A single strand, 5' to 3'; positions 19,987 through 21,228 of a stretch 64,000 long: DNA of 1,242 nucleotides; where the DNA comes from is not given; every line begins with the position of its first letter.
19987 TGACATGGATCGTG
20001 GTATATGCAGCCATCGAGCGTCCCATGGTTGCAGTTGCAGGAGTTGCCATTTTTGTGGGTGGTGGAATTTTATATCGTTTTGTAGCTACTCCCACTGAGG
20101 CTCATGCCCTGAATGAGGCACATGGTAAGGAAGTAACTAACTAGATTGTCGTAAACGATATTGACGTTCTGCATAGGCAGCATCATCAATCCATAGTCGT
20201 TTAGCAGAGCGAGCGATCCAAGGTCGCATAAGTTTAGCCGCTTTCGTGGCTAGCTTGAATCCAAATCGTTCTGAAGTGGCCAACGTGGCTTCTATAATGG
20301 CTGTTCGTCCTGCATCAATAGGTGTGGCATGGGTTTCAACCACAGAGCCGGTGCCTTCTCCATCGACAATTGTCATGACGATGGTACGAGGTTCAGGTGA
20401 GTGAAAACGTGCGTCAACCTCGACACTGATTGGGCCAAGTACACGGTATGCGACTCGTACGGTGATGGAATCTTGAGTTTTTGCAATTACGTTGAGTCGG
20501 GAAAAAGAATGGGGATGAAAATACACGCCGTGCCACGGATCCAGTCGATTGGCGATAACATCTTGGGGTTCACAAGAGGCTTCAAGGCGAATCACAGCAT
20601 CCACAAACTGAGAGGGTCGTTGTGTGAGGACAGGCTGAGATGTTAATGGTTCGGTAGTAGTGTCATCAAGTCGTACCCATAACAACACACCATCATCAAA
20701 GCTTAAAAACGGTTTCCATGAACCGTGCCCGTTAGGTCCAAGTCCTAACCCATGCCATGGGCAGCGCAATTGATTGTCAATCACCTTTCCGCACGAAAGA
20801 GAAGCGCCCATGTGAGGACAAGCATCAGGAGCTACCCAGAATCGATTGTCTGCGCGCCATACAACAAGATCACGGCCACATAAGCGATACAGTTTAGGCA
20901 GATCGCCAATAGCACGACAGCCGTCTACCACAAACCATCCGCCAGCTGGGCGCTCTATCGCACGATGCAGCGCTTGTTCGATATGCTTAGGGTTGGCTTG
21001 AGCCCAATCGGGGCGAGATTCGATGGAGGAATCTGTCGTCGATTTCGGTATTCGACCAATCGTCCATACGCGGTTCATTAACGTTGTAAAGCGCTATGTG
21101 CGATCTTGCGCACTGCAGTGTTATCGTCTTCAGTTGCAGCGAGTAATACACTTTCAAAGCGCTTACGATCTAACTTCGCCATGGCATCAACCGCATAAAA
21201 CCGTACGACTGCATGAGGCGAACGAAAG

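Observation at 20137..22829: Non-canonical tubulin/FtsZ-like GTPase translationally coupled to a Rieske oxygenase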

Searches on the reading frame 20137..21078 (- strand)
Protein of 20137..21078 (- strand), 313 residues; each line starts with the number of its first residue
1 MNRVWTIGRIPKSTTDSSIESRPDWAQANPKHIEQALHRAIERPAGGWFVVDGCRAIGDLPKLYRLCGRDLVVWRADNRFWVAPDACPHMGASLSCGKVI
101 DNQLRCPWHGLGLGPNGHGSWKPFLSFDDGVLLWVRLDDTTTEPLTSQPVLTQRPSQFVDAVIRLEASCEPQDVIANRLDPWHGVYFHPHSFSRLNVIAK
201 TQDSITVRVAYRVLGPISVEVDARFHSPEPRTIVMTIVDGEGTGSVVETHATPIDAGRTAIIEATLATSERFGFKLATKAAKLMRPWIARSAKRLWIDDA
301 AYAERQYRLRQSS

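Call 3: search_protein_families(library=pfam, proteins=[window:20137-21078:-], max_evalue=0.01)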
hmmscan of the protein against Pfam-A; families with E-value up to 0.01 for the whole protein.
window:20137-21078:- (313 aa): 2 families
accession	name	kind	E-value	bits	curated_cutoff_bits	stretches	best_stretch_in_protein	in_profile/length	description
PF19299.5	DUF5914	-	9.4e-73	244.3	27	1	143-312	4-183/185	Domain of unknown function (DUF5914)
PF00355.32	Rieske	-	2.2e-12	47.2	20.3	1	61-120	16-76/88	Rieske [2Fe-2S] domain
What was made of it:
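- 20137..21078 (-): Rieske [2Fe-2S] plus DUF5914 protein: an alpha3-type Rieske non-haem-iron oxygenase of the carotenoid gene set. PF00355 at 47 bits and PF19299 at 244 bits (call 3).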

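Call 4: search_protein_families(library=ncbifam, proteins=[window:20137-21078:-], max_evalue=0.01)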
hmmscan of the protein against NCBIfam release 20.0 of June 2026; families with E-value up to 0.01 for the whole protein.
window:20137-21078:- (313 aa): 4 families
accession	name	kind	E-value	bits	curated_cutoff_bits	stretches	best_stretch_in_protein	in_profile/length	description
NF041683.1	ant_diox_AndAb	equivalog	0.0017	18.5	150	1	64-109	19-64/100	anthranilate 1,2-dioxygenase ferredoxin subunit AndAb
NF007422.0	PRK09965.1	equivalog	0.002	18.2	113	1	71-109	26-64/106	bifunctional 3-phenylpropionate/cinnamic acid dioxygenase ferredoxin subunit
NF042948.2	3PPDioc_HcaC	equivalog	0.0052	17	150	0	69-110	25-67/105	3-phenylpropionate/cinnamic acid dioxygenase ferredoxin subunit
TIGR02377.1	MocE_fam_FeS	subfamily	0.0095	15.9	136.15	0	67-109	22-65/101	MocE family 2Fe-2S type ferredoxin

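Call 24: find_homologous_proteins(query=window:20137-21078:-, max_evalue=0.00001)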
Query window:20137-21078:- (313 aa): 4931 proteins with E <= 0.00001 among 6225 candidates; the best 120 are listed.
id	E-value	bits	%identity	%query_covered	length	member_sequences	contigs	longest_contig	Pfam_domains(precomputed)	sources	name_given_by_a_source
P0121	1.9e-215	732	100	100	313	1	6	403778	PF19299.6,PF00355.33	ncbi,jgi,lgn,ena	jgi:isorenieratene synthase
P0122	7.9e-162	556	74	99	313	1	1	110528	PF19299.6,PF00355.33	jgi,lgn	jgi:phenylpropionate dioxygenase-like ring-hydroxylating dioxygenase large terminal subunit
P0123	4.4e-157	540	72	99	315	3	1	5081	PF19299.6,PF00355.33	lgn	-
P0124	2.1e-154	531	72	100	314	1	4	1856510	PF19299.6,PF00355.33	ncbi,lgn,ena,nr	ncbi:MAG: Rieske 2Fe-2S domain-containing protein [Myxococcales bacterium]|nr:Rieske 2Fe-2S domain-c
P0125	8.8e-154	529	71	99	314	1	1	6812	PF19299.6,PF00355.33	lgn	-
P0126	1.4e-126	440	64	95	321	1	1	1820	PF19299.6,PF00355.33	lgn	-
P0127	7.2e-126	438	62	100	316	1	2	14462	PF19299.6,PF00355.33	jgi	jgi:nitrite reductase/ring-hydroxylating ferredoxin subunit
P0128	2.6e-124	433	61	100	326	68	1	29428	PF19299.6,PF00355.33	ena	-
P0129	6.6e-124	431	60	99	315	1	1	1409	PF19299.6,PF00355.33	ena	-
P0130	1.1e-123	430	61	100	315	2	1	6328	PF19299.6,PF00355.33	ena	-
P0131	3.9e-123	429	64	92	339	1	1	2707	PF19299.6,PF00355.33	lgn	-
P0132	5.2e-123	428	62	100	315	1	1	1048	PF19299.6,PF00355.33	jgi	jgi:hypothetical protein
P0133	5.5e-123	428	61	100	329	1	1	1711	PF19299.6,PF00355.33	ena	-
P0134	1.1e-122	427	61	100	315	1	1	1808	PF19299.6,PF00355.33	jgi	jgi:hypothetical protein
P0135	1.2e-122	427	60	100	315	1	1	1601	PF19299.6,PF00355.33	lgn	-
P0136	1.7e-122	427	62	94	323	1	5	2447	PF19299.6,PF00355.33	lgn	-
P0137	2.4e-122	426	59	98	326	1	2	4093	PF19299.6,PF00355.33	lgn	-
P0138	2.4e-122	426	65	93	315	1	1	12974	PF19299.6,PF00355.33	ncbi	-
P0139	5.4e-122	425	62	99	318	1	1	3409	PF19299.6,PF00355.33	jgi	jgi:hypothetical protein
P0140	5.8e-122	425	61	99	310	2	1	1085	PF19299.6,PF00355.33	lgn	-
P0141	1.0e-121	424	61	100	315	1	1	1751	PF19299.6,PF00355.33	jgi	jgi:isorenieratene synthase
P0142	1.2e-121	424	62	99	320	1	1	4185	PF19299.6,PF00355.33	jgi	jgi:isorenieratene synthase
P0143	2.3e-121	423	59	99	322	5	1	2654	PF19299.6,PF00355.33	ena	-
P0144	5.9e-121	422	62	98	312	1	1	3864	PF19299.6,PF00355.33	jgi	jgi:hypothetical protein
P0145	6.3e-121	421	61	99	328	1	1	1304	PF19299.6,PF00355.33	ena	-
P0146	1.0e-120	421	65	92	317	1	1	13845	PF19299.6,PF00355.33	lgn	-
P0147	1.1e-120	421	59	99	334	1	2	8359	PF19299.6,PF00355.33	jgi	jgi:isorenieratene synthase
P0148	1.2e-120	420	59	100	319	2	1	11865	PF19299.6,PF00355.33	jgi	-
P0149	1.5e-120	420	58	99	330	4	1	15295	PF19299.6,PF00355.33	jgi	jgi:hypothetical protein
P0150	1.5e-120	420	62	93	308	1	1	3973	PF19299.6,PF00355.33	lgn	-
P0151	1.6e-120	420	61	100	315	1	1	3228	PF19299.6,PF00355.33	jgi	jgi:isorenieratene synthase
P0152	2.6e-120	419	61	96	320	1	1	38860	PF19299.6,PF00355.33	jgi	jgi:isorenieratene synthase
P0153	3.7e-120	419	60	100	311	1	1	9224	PF19299.6,PF00355.33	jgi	jgi:isorenieratene synthase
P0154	7.6e-120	418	58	99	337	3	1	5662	PF19299.6,PF00355.33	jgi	-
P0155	9.2e-120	418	59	99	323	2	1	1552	PF19299.6,PF00355.33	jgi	jgi:isorenieratene synthase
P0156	1.8e-119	417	58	98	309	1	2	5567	PF19299.6,PF00355.33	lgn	-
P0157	1.9e-119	417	61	92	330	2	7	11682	PF19299.6,PF00355.33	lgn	-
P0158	2.3e-119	416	58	100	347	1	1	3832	PF19299.6,PF00355.33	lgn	-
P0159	2.8e-119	416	60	100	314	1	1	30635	PF19299.6,PF00355.33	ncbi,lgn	ncbi:MAG: DUF5914 domain-containing protein [Myxococcota bacterium]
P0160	2.9e-119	416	61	93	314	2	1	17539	PF19299.6,PF00355.33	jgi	jgi:isorenieratene synthase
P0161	2.9e-119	416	62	94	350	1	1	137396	PF19299.6,PF00355.33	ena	-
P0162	3.6e-119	416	59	100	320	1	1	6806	PF19299.6,PF00355.33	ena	-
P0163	4.4e-119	415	64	93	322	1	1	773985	PF19299.6,PF00355.33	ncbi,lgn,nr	ncbi:MAG: Rieske 2Fe-2S domain-containing protein [Proteobacteria bacterium]|nr:Rieske 2Fe-2S domain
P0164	5.0e-119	415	60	94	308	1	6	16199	PF19299.6,PF00355.33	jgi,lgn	jgi:isorenieratene synthase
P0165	5.1e-119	415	59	99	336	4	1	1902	PF19299.6,PF00355.33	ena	-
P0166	5.8e-119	415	62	94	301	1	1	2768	PF19299.6,PF00355.33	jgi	jgi:isorenieratene synthase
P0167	8.6e-119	414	59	99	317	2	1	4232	PF19299.6,PF00355.33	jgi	jgi:isorenieratene synthase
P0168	1.0e-118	414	59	100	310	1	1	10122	PF19299.6,PF00355.33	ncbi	-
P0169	1.4e-118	414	58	100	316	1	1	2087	PF19299.6,PF00355.33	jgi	jgi:isorenieratene synthase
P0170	1.4e-118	414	58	100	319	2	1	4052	PF19299.6,PF00355.33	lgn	-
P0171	1.7e-118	413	58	100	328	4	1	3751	PF19299.6,PF00355.33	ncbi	-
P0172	2.0e-118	413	62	91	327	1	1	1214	PF19299.6,PF00355.33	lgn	-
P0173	2.4e-118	413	59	99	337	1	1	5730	PF19299.6,PF00355.33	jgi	jgi:isorenieratene synthase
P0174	3.1e-118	413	58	99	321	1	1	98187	PF19299.6,PF00355.33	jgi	jgi:isorenieratene synthase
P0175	3.2e-118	413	59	99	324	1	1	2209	PF19299.6,PF00355.33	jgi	-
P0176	3.2e-118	413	58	100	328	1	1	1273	PF19299.6,PF00355.33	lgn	-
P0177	5.5e-118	412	58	100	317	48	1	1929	PF19299.6,PF00355.33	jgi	jgi:isorenieratene synthase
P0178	6.6e-118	412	60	98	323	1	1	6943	PF19299.6,PF00355.33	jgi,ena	-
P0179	7.3e-118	411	61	92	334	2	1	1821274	PF19299.6,PF00355.33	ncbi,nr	ncbi:MAG: Rieske 2Fe-2S domain-containing protein [Sandaracinaceae bacterium]|nr:Rieske 2Fe-2S domai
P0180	8.1e-118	411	58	100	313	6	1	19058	PF19299.6,PF00355.33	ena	-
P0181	8.5e-118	411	62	93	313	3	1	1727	PF19299.6,PF00355.33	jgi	jgi:isorenieratene synthase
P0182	9.4e-118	411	58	100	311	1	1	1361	PF19299.6,PF00355.33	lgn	-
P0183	1.6e-117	410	58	99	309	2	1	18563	PF19299.6,PF00355.33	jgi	jgi:phenylpropionate dioxygenase-like ring-hydroxylating dioxygenase large terminal subunit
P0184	1.8e-117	410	57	99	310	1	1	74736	PF19299.6,PF00355.33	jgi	jgi:isorenieratene synthase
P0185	1.9e-117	410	56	100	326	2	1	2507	PF19299.6,PF00355.33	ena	-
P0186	1.9e-117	410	60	99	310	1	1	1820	PF19299.6,PF00355.33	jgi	jgi:isorenieratene synthase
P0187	2.1e-117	410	58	99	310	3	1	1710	PF19299.6,PF00355.33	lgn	-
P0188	2.2e-117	410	58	100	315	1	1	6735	PF19299.6,PF00355.33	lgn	-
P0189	2.6e-117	410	61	93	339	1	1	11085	PF19299.6,PF00355.33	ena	-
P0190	3.5e-117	409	62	93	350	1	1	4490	PF19299.6,PF00355.33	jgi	jgi:isorenieratene synthase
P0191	4.3e-117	409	58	100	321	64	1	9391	PF19299.6,PF00355.33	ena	-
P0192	4.9e-117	409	61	93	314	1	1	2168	PF19299.6,PF00355.33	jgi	-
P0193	5.0e-117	409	57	100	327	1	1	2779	PF19299.6,PF00355.33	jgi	jgi:isorenieratene synthase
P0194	6.2e-117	408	59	96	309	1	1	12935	PF19299.6,PF00355.33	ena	-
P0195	6.2e-117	408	60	97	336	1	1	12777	PF19299.6,PF00355.33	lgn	-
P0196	6.4e-117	408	58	99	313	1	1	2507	PF19299.6,PF00355.33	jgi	jgi:isorenieratene synthase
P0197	6.5e-117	408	59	100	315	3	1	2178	PF19299.6,PF00355.33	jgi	-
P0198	6.7e-117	408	57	100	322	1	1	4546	PF19299.6,PF00355.33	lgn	-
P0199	8.1e-117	408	57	100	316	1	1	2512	PF19299.6,PF00355.33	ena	-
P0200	9.0e-117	408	59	99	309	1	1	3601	PF19299.6,PF00355.33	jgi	jgi:isorenieratene synthase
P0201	9.3e-117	408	58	99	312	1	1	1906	PF19299.6,PF00355.33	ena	-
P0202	9.4e-117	408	61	94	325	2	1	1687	PF19299.6,PF00355.33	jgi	jgi:isorenieratene synthase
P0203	1.0e-116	408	60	93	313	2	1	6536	PF19299.6,PF00355.33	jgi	jgi:isorenieratene synthase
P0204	1.0e-116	408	60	99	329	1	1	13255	PF19299.6,PF00355.33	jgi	jgi:hypothetical protein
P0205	1.1e-116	407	62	92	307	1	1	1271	PF19299.6,PF00355.33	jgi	jgi:isorenieratene synthase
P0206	1.2e-116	407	60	98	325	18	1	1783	PF19299.6,PF00355.33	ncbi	-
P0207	1.3e-116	407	57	100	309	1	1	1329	PF19299.6,PF00355.33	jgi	jgi:isorenieratene synthase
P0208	1.3e-116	407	59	99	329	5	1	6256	PF19299.6,PF00355.33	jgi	-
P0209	1.3e-116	407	57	100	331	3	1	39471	PF19299.6,PF00355.33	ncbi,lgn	ncbi:MAG: DUF5914 domain-containing protein [Gemmatimonadota bacterium]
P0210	1.4e-116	407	57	100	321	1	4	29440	PF19299.6,PF00355.33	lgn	-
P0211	1.5e-116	407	58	100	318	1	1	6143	PF19299.6,PF00355.33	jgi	jgi:isorenieratene synthase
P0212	1.5e-116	407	59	99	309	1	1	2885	PF19299.6,PF00355.33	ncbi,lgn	-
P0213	1.7e-116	407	58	100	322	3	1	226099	PF19299.6,PF00355.33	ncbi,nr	ncbi:MAG: Rieske 2Fe-2S domain-containing protein [Deltaproteobacteria bacterium]|nr:Rieske 2Fe-2S d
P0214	1.9e-116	407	57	99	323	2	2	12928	PF19299.6,PF00355.33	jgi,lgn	jgi:hypothetical protein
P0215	2.2e-116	406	58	99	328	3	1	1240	PF19299.6,PF00355.33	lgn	-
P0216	2.3e-116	406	58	96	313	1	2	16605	PF19299.6,PF00355.33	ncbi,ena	-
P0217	2.4e-116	406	57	100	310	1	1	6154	PF19299.6,PF00355.33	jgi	-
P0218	2.6e-116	406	58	99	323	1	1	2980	PF19299.6,PF00355.33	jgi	-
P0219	2.6e-116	406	57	100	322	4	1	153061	PF19299.6,PF00355.33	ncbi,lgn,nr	ncbi:MAG: Rieske 2Fe-2S domain-containing protein [Myxococcales bacterium]|nr:Rieske 2Fe-2S domain-c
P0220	2.6e-116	406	60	92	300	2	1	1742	PF19299.6,PF00355.33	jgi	jgi:isorenieratene synthase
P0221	2.8e-116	406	60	99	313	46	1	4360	PF19299.6,PF00355.33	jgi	jgi:isorenieratene synthase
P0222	3.0e-116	406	62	93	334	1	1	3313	PF19299.6,PF00355.33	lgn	-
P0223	3.2e-116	406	59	100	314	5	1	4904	PF19299.6,PF00355.33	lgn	-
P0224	3.7e-116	406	56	98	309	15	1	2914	PF19299.6,PF00355.33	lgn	-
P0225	3.7e-116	406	60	92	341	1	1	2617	PF19299.6,PF00355.33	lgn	-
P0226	3.7e-116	406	60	99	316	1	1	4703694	PF19299.6,PF00355.33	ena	-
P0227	3.7e-116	406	58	100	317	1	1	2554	PF19299.6,PF00355.33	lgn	-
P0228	4.1e-116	406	58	99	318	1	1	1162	PF19299.6,PF00355.33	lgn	-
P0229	4.2e-116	406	58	100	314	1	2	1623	PF19299.6,PF00355.33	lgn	-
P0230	4.4e-116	406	58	100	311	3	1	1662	PF19299.6,PF00355.33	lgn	-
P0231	4.8e-116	405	57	100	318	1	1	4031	PF19299.6,PF00355.33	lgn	-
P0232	5.5e-116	405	58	98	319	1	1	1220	PF19299.6,PF00355.33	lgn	-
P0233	5.7e-116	405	58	100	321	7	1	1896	PF19299.6,PF00355.33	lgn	-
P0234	5.9e-116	405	57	99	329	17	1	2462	PF19299.6,PF00355.33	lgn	-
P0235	6.8e-116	405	58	99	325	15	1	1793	PF19299.6,PF00355.33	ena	-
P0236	7.1e-116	405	57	100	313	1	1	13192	PF19299.6,PF00355.33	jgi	jgi:isorenieratene synthase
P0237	7.4e-116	405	55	99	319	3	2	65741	PF19299.6,PF00355.33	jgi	jgi:hypothetical protein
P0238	7.7e-116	405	64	93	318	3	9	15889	PF19299.6,PF00355.33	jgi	jgi:isorenieratene synthase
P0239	8.1e-116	405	63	93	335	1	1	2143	PF19299.6,PF00355.33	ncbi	-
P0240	8.1e-116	405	61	93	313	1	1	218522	PF19299.6,PF00355.33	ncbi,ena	-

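Call 26: find_encoding_contigs(protein=P0121, flank=3000, max_places=3)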
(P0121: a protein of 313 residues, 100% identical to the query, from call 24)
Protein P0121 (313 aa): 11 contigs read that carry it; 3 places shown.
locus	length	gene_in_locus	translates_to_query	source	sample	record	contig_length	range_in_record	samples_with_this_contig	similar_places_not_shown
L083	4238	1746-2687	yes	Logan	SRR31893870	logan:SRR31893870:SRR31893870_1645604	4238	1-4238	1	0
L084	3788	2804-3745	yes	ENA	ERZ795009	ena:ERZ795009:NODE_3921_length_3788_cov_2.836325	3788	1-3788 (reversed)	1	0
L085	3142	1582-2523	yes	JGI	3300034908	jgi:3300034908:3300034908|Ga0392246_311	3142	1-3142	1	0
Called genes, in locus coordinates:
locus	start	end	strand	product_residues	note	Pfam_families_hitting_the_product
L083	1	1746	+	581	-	?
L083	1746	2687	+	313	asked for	PF00355:Rieske, PF19299:DUF5914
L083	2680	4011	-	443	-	PF00324:AA_permease, PF13520:AA_permease_2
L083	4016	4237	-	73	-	?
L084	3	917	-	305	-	?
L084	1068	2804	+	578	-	PF00091:Tubulin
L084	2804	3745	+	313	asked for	PF00355:Rieske, PF19299:DUF5914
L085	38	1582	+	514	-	PF00091:Tubulin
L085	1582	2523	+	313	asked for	PF00355:Rieske, PF19299:DUF5914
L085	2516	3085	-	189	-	PF13520:AA_permease_2 (weak)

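Call 27: find_encoding_contigs(protein=P0179, flank=8000, max_places=1)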
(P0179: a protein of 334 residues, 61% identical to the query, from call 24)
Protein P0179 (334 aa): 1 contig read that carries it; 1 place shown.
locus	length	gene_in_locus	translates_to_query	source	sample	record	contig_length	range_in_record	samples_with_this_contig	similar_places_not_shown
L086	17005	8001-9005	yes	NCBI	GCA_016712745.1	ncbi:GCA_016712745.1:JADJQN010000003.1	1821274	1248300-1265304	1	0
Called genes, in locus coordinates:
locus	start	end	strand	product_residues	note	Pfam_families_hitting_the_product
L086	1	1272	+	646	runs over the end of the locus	-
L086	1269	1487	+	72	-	PF14086:DUF4266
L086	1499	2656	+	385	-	PF12094:DUF3570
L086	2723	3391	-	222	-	PF01135:PCMT, PF13649:Methyltransf_25 (weak)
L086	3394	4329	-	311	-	PF01479:S4, PF00849:PseudoU_synth_2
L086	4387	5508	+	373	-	PF00226:DnaJ, PF01556:DnaJ_C, PF00684:DnaJ_CXXCXGXG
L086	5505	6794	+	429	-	PF00006:ATP-synt_ab, PF18269:T3SS_ATPase_C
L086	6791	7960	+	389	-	PF01266:DAO (faint), PF05834:Lycopene_cycl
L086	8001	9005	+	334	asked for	PF00355:Rieske, PF19299:DUF5914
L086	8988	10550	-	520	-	PF07992:Pyr_redox_2 (weak), PF01946:Thi4 (weak), PF00070:Pyr_redox (weak), PF00890:FAD_binding_2 (weak), PF01266:DAO, PF01494:FAD_binding_3 (weak), PF13450:NAD_binding_8, PF01593:Amino_oxidase, +2 more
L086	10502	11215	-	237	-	PF01209:Ubie_methyltran, PF01135:PCMT (weak), PF01728:FtsJ (weak), PF13489:Methyltransf_23, PF13649:Methyltransf_25, PF13847:Methyltransf_31, PF08241:Methyltransf_11, PF08242:Methyltransf_12, +1 more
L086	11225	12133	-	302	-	PF00494:SQS_PSY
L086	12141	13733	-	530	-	PF00070:Pyr_redox (faint), PF00890:FAD_binding_2 (weak), PF01266:DAO (weak), PF03486:HI0933_like (faint), PF07992:Pyr_redox_2 (faint), PF13450:NAD_binding_8, PF01593:Amino_oxidase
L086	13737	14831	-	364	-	PF02463:SMC_N, PF13476:AAA_23, PF13304:AAA_21 (weak)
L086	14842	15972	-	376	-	PF00712:DNA_pol3_beta, PF02767:DNA_pol3_beta_2, PF02768:DNA_pol3_beta_3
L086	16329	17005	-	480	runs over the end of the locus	PF11638:DnaA_N, PF00308:Bac_DnaA, PF01695:IstB_IS21 (weak), PF00004:AAA (weak), PF08299:Bac_DnaA_C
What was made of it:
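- In L086 the same dnaA-dnaN-recF-crtI-crtB-MT-FADox / Rieske-cyclase-FliI-DnaJ-RluA synteny exists without the GTPase (call 27). L086 has the same chromosomal synteny with the cyclase directly upstream of the Rieske gene (call 27).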

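Call 28: find_encoding_contigs(protein=P0209, flank=8000, max_places=1)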
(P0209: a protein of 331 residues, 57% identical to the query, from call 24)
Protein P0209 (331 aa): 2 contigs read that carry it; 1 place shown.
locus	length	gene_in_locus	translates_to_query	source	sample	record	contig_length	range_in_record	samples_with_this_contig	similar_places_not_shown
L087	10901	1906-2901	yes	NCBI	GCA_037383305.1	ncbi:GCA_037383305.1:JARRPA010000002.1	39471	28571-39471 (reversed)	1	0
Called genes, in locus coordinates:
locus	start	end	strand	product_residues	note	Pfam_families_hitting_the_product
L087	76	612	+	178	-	PF10604:Polyketide_cyc2 (weak)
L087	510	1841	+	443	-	PF01266:DAO (faint), PF05834:Lycopene_cycl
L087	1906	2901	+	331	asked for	PF00355:Rieske, PF19299:DUF5914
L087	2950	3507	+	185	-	PF13590:DUF4136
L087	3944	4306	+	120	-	PF02535:Zip (weak)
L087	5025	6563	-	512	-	PF00890:FAD_binding_2 (weak), PF01593:Amino_oxidase, PF12831:FAD_oxidored (weak), PF13450:NAD_binding_8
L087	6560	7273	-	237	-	PF01209:Ubie_methyltran, PF13489:Methyltransf_23, PF13649:Methyltransf_25, PF13847:Methyltransf_31, PF08241:Methyltransf_11, PF08242:Methyltransf_12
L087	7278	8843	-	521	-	-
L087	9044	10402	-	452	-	PF01103:Omp85 (weak)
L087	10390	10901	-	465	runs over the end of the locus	PF00149:Metallophos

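Call 29: find_encoding_contigs(protein=P0226, flank=8000, max_places=1)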
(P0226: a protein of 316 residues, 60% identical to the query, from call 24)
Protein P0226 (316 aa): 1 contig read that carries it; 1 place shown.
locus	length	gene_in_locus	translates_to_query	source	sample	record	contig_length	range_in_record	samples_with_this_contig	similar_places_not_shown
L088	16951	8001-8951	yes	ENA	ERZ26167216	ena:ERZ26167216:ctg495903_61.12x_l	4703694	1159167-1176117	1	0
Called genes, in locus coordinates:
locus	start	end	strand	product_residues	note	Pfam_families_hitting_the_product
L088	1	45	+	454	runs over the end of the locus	-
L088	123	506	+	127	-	PF06249:EutQ, PF05899:Cupin_3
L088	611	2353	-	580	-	-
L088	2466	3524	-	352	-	PF02638:GHL10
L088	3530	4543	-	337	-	PF01244:Peptidase_M19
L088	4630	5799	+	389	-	PF05834:Lycopene_cycl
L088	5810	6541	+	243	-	PF01209:Ubie_methyltran, PF13489:Methyltransf_23, PF05175:MTS (faint), PF13847:Methyltransf_31, PF08241:Methyltransf_11, PF08242:Methyltransf_12, PF13649:Methyltransf_25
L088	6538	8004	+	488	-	PF00070:Pyr_redox (faint), PF00890:FAD_binding_2 (faint), PF01266:DAO, PF03486:HI0933_like (faint), PF07992:Pyr_redox_2 (faint), PF12831:FAD_oxidored, PF13450:NAD_binding_8, PF01593:Amino_oxidase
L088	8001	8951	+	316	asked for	PF00355:Rieske, PF19299:DUF5914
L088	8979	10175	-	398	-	PF00266:Aminotran_5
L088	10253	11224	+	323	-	PF00291:PALP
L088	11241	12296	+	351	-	PF01408:GFO_IDH_MocA, PF22725:GFO_IDH_MocA_C3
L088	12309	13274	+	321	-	PF00248:Aldo_ket_red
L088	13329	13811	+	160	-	PF00293:NUDIX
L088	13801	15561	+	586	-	PF01019:G_glu_transpept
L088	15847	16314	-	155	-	-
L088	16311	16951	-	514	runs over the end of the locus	PF13304:AAA_21, PF13175:AAA_15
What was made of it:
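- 20137..21078 (-): Neighbours in other phyla are a lycopene cyclase, methyltransferase and FAD oxidoreductase (calls 27-29).
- Closest known: alpha3-type Rieske non-haem-iron monooxygenases. Different: The gene context is carotenoid biosynthesis (calls 27-29).
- L087 (Gemmatimonadota) and L088 also link the Rieske gene to the cyclase, methyltransferase and FAD oxidoreductase (calls 28, 29). In L086-L088 it sits with a cyclase, methyltransferase and FAD oxidoreductase, with no tubulin-like gene nearby (calls 24, 27-29).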
